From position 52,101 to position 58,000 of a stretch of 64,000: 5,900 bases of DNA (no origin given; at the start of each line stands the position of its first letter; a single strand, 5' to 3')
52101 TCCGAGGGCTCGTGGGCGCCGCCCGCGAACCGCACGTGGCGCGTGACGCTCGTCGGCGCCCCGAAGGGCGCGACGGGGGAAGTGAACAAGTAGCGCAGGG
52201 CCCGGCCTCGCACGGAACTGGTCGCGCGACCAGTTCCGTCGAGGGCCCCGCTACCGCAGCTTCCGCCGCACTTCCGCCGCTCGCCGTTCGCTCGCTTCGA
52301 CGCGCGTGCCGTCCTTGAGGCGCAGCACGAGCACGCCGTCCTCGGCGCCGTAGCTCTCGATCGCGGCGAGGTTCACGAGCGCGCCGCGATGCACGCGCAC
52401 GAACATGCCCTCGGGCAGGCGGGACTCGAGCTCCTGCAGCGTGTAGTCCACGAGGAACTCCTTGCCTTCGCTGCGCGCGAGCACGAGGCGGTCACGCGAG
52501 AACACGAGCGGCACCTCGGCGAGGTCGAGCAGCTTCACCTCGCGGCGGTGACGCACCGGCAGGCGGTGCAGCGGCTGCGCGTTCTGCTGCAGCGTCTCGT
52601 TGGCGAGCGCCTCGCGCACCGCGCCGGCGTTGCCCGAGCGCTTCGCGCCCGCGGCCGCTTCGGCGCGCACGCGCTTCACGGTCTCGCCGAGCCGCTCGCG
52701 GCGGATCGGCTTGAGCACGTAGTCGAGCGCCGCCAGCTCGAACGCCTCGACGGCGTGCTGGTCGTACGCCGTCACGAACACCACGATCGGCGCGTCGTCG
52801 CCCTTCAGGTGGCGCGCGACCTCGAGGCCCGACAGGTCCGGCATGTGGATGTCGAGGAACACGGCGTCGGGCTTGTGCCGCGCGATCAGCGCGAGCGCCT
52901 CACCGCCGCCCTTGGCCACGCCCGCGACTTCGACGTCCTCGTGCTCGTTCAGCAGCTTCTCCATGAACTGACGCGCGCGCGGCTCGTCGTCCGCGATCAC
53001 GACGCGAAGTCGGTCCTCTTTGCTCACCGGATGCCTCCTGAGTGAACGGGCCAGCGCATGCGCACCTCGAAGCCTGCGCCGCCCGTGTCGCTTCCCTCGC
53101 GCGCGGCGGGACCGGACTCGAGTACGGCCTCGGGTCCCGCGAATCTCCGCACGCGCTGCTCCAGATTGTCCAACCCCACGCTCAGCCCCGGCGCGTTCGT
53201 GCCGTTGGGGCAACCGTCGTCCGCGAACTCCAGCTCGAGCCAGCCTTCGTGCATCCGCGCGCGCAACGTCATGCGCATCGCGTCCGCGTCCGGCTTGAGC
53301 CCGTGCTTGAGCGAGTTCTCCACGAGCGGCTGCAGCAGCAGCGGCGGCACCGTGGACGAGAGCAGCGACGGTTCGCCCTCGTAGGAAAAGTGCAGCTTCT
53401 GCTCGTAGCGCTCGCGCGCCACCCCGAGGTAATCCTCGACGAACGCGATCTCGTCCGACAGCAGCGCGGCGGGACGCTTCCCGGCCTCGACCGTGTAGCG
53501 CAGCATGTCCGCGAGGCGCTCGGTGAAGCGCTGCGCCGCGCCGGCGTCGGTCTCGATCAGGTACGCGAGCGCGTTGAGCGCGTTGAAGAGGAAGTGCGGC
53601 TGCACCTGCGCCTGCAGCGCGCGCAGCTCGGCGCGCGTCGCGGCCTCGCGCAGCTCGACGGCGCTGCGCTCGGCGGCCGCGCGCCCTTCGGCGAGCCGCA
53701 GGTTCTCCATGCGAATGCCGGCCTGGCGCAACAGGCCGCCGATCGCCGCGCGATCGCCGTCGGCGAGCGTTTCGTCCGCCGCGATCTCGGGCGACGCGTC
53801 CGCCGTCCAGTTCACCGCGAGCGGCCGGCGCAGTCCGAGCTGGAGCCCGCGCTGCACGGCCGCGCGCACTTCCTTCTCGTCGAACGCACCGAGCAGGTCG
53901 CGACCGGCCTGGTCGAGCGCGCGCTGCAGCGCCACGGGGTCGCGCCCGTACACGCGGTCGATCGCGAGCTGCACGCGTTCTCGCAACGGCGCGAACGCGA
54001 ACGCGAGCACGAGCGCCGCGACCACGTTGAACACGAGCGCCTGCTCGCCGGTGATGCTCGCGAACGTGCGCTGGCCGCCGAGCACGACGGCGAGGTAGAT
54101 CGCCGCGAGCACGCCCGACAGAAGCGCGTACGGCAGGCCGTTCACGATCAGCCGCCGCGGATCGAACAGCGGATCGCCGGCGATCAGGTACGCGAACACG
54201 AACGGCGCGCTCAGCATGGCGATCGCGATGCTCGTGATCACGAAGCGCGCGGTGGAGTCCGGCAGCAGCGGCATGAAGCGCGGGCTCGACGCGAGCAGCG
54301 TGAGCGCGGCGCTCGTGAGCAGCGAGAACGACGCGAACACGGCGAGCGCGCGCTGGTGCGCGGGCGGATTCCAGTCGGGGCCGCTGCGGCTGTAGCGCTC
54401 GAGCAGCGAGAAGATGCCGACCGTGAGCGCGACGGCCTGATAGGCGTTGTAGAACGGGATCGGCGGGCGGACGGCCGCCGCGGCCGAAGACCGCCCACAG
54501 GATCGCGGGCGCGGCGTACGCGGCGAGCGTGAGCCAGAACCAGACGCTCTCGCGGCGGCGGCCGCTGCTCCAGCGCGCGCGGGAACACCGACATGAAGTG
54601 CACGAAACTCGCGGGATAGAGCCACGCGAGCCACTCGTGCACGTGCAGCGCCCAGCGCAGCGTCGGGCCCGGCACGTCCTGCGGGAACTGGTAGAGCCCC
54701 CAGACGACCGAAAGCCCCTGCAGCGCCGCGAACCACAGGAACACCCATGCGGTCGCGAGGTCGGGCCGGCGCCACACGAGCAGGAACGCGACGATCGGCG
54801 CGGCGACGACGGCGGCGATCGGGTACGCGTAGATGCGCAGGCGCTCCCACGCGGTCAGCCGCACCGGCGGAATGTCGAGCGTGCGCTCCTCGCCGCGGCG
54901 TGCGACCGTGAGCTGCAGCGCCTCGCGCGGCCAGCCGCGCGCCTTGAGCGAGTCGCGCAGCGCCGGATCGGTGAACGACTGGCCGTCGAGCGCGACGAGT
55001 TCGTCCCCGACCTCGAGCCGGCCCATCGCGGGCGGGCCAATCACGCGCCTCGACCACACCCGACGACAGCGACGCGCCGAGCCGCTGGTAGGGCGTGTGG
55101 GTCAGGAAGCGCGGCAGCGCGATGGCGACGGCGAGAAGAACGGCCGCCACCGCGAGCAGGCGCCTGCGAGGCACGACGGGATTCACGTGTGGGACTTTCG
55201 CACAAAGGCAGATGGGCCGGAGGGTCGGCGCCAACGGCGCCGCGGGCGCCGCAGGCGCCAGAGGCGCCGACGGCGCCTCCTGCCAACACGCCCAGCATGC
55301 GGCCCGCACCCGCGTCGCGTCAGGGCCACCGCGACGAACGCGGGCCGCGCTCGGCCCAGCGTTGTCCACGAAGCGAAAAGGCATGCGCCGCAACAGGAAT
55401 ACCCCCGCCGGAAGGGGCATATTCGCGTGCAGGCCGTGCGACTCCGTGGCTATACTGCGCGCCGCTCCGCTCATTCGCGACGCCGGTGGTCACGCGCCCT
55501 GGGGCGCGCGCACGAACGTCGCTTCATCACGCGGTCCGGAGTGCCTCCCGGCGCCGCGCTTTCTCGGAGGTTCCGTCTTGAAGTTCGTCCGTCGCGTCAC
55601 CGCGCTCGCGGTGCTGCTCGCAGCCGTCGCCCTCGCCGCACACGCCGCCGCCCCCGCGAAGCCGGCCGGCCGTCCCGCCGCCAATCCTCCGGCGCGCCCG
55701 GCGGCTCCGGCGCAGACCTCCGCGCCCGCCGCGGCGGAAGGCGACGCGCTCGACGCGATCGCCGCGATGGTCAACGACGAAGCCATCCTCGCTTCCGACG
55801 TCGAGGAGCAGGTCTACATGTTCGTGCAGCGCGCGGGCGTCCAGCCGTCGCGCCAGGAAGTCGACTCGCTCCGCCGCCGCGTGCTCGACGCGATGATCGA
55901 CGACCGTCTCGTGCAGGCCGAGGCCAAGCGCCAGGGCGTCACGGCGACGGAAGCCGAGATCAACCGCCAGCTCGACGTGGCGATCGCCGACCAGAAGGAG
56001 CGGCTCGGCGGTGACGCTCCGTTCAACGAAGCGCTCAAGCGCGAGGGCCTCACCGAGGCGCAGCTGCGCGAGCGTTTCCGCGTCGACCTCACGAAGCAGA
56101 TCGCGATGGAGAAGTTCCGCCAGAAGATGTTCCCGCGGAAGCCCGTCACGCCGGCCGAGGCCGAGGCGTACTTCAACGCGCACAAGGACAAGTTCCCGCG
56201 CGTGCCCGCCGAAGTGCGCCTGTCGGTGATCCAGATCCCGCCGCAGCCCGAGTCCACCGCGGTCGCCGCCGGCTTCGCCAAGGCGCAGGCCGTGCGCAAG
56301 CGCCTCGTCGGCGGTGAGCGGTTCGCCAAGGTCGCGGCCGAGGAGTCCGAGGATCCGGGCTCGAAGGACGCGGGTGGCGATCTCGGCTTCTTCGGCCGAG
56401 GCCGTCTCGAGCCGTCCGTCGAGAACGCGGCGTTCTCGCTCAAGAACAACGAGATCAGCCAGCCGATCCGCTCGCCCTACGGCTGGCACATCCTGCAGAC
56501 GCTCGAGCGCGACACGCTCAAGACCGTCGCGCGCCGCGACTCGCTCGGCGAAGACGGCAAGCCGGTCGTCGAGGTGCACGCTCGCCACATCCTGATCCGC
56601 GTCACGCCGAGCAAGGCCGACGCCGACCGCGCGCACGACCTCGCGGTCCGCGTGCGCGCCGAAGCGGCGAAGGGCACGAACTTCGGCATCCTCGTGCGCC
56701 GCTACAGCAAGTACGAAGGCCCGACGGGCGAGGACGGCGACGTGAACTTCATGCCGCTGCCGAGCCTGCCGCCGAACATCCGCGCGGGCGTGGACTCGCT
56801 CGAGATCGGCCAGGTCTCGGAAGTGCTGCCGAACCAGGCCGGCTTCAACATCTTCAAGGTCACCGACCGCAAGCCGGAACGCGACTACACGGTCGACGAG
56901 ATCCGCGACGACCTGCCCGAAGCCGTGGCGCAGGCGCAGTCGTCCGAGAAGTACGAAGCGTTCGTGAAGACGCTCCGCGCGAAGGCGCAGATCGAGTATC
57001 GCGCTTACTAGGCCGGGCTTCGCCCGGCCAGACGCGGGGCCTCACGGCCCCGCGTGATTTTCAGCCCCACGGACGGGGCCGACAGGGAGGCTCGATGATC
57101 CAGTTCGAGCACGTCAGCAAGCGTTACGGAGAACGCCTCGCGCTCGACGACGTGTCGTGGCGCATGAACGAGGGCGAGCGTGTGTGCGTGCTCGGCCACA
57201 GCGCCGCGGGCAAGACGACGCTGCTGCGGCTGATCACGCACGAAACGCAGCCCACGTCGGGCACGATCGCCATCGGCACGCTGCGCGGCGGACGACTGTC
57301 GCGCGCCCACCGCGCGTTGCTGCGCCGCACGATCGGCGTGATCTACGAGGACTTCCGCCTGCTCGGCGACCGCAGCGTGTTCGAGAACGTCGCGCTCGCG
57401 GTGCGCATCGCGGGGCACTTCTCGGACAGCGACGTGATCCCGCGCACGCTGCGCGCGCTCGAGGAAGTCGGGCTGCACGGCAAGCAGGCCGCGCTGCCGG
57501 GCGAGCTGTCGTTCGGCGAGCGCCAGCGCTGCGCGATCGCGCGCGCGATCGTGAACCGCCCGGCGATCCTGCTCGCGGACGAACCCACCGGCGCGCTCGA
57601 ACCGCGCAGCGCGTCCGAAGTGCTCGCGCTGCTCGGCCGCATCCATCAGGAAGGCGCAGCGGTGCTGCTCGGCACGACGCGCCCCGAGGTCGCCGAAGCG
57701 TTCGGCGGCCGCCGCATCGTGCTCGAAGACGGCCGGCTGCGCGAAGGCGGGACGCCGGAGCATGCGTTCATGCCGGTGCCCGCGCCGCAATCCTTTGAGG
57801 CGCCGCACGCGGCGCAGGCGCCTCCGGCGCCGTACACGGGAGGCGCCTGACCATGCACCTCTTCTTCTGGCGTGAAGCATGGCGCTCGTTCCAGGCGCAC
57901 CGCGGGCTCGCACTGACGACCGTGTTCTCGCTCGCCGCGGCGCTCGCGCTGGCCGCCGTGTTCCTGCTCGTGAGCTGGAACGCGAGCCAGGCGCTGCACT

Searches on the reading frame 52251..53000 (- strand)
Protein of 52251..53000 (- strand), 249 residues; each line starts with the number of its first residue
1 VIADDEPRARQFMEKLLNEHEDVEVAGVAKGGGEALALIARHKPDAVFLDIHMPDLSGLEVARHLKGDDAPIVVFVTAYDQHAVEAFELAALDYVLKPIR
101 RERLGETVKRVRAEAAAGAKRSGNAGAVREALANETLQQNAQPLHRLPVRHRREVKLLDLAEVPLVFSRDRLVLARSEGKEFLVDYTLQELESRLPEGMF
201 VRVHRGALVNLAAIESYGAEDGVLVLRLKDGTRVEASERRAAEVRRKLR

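Call 18: search_protein_families(library=pfam, proteins=[window:52251-53000:-])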
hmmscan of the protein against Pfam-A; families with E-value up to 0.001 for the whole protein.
window:52251-53000:- (249 aa): 2 families
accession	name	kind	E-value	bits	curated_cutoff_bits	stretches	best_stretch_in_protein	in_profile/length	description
PF00072.30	Response_reg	-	1.1e-23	83.9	30.2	1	1-108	2-110/111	Response regulator receiver domain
PF04397.21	LytTR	-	2.6e-16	60.1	22.6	1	155-248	3-97/98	LytTr DNA-binding domain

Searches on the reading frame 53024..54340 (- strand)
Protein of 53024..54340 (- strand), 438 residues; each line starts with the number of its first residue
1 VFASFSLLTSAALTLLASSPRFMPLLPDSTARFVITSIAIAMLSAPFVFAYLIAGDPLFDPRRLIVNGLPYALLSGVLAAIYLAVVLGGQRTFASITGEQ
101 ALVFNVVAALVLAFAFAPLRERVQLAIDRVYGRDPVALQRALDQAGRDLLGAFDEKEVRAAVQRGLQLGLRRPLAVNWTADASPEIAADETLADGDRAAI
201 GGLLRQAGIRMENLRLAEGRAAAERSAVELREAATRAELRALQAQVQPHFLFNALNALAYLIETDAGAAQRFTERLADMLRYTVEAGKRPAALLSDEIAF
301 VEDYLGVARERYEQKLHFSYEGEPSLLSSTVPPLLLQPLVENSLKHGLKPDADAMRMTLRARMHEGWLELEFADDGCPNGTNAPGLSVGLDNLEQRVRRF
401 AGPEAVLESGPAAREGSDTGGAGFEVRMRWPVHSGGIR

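Call 18: search_protein_families(library=pfam, proteins=[window:53024-54340:-])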
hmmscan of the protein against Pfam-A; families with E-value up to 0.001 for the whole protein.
window:53024-54340:- (438 aa): 1 family
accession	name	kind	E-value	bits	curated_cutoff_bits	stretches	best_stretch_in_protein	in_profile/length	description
PF06580.19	His_kinase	-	2.8e-22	79.2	25.2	1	237-316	1-81/81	Histidine kinase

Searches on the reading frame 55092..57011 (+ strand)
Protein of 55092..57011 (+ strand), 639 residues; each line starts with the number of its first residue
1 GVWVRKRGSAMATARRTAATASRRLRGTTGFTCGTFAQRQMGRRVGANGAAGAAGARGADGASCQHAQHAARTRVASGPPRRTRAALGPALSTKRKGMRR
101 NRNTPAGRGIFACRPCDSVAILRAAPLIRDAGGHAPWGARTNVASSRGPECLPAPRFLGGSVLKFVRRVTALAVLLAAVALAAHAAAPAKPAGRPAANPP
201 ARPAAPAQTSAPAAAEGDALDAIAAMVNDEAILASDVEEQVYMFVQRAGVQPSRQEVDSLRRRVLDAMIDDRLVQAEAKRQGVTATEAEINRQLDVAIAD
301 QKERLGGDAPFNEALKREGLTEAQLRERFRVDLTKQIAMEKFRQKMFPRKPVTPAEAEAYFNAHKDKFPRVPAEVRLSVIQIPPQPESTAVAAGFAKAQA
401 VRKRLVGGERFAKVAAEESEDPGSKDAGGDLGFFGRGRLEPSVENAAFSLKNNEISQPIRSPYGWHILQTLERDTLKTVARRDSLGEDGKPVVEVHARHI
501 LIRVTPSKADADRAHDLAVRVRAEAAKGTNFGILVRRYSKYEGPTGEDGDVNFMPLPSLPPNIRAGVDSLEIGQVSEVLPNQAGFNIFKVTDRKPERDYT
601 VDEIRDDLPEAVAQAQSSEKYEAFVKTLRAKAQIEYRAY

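Call 18: search_protein_families(library=pfam, proteins=[window:55092-57011:+])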
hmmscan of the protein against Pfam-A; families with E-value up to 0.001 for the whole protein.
window:55092-57011:+ (639 aa): 6 families
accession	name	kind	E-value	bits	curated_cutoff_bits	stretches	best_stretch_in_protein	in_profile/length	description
PF00639.27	Rotamase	-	5.6e-36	123.9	21.7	2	382-469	6-94/97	PPIC-type PPIASE domain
PF13616.12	Rotamase_3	-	4.3e-33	114.8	22.5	2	371-473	12-115/116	PPIC-type PPIASE domain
PF13145.12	Rotamase_2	-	9.6e-22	78.5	27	2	352-469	1-104/121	PPIC-type PPIASE domain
PF13624.11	SurA_N_3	-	5.4e-12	46.3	27.2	1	222-336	40-159/162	SurA-like N-terminal domain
PF09312.16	SurA_N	-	1.3e-10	41.9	30.8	1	220-333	1-112/118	SurA N-terminal domain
PF13623.11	SurA_N_2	-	6.1e-08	33.1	28.5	1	222-295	41-120/145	SurA-like N-terminal domain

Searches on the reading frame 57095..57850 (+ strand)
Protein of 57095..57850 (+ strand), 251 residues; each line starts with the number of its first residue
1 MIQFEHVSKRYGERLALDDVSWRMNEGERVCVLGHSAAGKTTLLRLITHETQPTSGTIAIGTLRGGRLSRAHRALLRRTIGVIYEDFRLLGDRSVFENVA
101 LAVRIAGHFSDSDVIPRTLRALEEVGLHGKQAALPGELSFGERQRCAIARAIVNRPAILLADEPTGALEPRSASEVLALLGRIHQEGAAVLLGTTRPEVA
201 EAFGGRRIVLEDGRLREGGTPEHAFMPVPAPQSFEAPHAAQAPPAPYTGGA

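Call 18: search_protein_families(library=pfam, proteins=[window:57095-57850:+])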
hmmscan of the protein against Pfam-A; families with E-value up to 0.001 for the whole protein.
window:57095-57850:+ (251 aa): 1 family
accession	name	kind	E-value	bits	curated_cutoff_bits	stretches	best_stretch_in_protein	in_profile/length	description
PF00005.33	ABC_tran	-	4.6e-30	105.4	25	1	17-165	1-136/137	ABC transporter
